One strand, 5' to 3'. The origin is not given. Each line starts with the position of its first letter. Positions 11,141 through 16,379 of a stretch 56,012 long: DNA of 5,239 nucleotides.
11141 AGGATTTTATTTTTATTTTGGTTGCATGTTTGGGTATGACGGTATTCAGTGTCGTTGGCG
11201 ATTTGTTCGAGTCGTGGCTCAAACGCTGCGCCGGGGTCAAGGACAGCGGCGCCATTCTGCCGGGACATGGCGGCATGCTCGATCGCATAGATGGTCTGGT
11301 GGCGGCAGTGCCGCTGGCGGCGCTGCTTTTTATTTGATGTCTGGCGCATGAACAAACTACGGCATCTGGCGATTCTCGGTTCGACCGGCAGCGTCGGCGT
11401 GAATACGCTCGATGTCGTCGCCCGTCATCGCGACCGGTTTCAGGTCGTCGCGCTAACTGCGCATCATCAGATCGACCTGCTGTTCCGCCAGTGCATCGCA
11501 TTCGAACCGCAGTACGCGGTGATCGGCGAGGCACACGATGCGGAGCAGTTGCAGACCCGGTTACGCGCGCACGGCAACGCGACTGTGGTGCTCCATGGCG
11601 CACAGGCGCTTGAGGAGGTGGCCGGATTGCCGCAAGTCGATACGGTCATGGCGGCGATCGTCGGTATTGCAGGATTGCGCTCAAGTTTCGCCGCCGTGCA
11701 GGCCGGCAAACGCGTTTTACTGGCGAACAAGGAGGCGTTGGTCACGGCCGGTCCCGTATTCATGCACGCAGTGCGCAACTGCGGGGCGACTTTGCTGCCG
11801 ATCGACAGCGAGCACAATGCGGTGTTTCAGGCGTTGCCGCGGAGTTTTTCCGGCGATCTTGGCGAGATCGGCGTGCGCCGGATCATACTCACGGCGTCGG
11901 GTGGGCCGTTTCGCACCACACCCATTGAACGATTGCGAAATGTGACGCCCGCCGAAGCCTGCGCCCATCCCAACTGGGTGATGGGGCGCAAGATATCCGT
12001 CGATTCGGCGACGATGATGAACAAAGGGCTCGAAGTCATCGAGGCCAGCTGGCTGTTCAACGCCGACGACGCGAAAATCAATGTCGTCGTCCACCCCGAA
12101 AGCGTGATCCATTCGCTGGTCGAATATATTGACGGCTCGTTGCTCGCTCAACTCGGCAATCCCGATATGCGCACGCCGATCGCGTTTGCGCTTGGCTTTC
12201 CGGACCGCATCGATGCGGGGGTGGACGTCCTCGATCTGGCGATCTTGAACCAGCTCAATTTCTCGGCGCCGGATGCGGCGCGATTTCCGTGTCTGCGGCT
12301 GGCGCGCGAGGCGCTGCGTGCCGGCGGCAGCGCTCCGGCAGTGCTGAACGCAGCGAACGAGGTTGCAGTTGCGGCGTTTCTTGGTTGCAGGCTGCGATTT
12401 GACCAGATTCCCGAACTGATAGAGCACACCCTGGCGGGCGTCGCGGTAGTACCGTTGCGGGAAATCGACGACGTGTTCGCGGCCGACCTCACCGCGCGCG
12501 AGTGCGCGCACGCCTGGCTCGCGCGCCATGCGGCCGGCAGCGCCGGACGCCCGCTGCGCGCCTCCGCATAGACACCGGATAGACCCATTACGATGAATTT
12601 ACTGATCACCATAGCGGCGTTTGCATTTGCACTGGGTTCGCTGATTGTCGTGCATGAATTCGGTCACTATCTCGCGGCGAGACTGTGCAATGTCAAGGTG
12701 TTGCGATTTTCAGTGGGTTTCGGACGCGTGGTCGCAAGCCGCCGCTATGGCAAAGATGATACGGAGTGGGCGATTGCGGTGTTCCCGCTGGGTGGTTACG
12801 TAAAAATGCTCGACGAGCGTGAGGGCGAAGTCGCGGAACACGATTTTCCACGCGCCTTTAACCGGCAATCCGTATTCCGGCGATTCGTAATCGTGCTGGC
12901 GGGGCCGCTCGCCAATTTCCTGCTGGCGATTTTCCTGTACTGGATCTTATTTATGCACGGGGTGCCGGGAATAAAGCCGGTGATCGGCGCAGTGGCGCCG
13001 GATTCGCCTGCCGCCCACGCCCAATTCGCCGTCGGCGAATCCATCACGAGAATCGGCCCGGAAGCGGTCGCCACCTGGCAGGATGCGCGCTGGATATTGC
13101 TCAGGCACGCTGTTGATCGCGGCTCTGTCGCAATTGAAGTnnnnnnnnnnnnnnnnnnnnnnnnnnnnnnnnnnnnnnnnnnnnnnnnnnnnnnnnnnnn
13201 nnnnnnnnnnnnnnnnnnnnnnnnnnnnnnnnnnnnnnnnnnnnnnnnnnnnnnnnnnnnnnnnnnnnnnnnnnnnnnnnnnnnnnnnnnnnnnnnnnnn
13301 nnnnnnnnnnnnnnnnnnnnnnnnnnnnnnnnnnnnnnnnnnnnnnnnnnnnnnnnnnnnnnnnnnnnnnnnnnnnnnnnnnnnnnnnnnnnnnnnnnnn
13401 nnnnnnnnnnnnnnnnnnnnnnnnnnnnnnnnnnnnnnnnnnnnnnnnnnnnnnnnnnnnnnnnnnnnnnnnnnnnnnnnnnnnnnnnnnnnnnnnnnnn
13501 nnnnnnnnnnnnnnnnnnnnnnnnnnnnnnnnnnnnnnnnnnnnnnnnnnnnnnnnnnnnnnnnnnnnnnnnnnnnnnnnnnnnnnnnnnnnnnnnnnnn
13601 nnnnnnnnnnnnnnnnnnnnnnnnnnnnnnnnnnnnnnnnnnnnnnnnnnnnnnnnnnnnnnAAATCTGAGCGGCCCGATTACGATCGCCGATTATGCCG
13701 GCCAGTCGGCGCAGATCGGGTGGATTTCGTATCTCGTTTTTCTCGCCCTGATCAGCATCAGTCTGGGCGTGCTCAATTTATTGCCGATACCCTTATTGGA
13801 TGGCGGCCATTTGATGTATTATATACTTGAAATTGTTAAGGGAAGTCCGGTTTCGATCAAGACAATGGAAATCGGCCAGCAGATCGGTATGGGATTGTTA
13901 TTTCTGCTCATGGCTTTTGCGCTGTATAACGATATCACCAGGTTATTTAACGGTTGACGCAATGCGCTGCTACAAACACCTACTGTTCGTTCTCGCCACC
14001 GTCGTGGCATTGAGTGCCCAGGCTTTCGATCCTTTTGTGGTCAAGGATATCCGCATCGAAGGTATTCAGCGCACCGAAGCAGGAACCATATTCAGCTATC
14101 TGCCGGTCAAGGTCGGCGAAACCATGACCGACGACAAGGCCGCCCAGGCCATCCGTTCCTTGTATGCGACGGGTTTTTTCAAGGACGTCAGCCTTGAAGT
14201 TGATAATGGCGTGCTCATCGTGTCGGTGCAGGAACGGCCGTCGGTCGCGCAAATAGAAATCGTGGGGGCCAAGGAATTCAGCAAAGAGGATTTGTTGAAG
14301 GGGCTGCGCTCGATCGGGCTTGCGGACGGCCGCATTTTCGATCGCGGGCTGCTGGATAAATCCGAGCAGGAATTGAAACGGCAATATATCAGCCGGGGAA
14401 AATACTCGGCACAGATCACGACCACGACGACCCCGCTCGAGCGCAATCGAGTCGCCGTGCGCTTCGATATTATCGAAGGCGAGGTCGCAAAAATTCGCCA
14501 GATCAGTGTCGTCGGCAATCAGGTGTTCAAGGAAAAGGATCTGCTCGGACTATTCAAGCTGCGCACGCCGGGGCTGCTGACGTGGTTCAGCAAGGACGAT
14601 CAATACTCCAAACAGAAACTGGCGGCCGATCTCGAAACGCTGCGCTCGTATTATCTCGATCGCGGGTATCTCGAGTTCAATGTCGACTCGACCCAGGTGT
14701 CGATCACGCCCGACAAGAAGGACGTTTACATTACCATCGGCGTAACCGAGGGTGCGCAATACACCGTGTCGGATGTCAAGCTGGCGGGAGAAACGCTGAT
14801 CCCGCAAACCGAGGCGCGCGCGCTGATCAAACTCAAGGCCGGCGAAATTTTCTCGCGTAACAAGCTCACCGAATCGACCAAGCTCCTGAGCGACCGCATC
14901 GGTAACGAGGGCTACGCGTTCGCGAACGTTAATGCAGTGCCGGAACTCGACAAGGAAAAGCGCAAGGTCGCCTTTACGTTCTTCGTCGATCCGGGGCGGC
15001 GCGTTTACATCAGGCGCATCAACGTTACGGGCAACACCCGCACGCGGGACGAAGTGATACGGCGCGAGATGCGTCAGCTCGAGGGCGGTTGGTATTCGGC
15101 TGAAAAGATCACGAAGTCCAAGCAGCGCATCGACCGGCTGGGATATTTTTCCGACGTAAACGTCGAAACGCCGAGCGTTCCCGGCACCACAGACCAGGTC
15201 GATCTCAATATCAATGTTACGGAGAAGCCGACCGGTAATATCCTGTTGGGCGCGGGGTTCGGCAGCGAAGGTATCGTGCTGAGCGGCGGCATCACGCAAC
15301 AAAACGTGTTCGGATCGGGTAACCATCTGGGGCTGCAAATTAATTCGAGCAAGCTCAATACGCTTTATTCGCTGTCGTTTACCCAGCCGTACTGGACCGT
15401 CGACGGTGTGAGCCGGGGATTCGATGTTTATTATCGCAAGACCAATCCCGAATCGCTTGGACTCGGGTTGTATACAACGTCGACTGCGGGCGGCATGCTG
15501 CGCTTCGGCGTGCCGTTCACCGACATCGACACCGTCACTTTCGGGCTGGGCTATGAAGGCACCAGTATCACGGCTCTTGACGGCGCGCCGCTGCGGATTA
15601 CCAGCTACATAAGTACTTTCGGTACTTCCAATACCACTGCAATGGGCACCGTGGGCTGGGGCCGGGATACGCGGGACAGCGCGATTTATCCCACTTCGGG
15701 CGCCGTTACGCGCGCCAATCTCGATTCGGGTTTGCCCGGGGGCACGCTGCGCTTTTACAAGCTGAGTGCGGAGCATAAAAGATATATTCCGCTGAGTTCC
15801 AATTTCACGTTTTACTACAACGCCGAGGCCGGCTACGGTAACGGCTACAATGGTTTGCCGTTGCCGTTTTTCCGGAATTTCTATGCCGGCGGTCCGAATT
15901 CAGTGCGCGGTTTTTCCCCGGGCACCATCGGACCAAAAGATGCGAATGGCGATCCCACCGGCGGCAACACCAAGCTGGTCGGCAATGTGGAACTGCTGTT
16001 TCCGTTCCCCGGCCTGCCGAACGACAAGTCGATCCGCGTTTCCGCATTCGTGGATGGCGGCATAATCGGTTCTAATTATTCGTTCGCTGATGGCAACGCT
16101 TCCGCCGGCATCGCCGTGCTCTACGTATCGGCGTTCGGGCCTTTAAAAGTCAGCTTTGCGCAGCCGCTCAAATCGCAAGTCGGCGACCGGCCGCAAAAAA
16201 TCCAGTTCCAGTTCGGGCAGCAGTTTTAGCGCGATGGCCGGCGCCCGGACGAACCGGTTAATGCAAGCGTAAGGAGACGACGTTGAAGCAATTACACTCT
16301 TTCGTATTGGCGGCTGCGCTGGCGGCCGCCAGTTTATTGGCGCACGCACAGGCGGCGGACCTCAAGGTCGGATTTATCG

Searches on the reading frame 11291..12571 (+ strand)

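Call 62: search_protein_families(library=pfam, proteins=[window:11291-12571:+], max_evalue=0.00001)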
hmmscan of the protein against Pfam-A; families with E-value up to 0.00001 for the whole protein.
window:11291-12571:+ (426 aa): 3 families
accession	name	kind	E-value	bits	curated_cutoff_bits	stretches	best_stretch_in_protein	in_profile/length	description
PF02670.22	DXP_reductoisom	-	5.9e-46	156.8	21.7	1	26-154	1-129/129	1-deoxy-D-xylulose 5-phosphate reductoisomerase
PF13288.12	DXPR_C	-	3e-38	131.1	27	1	288-404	1-114/115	DXP reductoisomerase C-terminal domain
PF08436.17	DXP_redisom_C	-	2.6e-37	127.3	26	1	168-256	1-84/84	1-deoxy-D-xylulose 5-phosphate reductoisomerase C-terminal domain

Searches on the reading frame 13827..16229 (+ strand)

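Call 64: search_protein_families(library=pfam, proteins=[window:13827-16229:+], max_evalue=1)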
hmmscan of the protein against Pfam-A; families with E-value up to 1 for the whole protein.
window:13827-16229:+ (800 aa): 6 families
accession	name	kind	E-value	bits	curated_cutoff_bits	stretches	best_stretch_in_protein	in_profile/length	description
PF07244.20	POTRA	-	7.2e-80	264.2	21.3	5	393-467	1-79/79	Surface antigen variable number repeat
PF01103.29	Omp85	-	3.9e-71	240.6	24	1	493-800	1-325/325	Omp85 superfamily domain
PF08478.15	POTRA_1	-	6.8e-08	33.1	23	1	222-275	2-52/69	POTRA domain, FtsQ-type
PF08479.16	POTRA_2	-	3.6e-06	27.2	24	1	313-372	2-61/76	POTRA domain, ShlB-type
PF25282.1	POTRA1_3_Toc75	-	0.0076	16.9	27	1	413-449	45-82/99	Toc75-like, POTRA domain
PF03865.19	ShlB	-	0.044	13.7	22.7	1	639-701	195-256/311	Haemolysin secretion/activation protein ShlB/FhaC/HecB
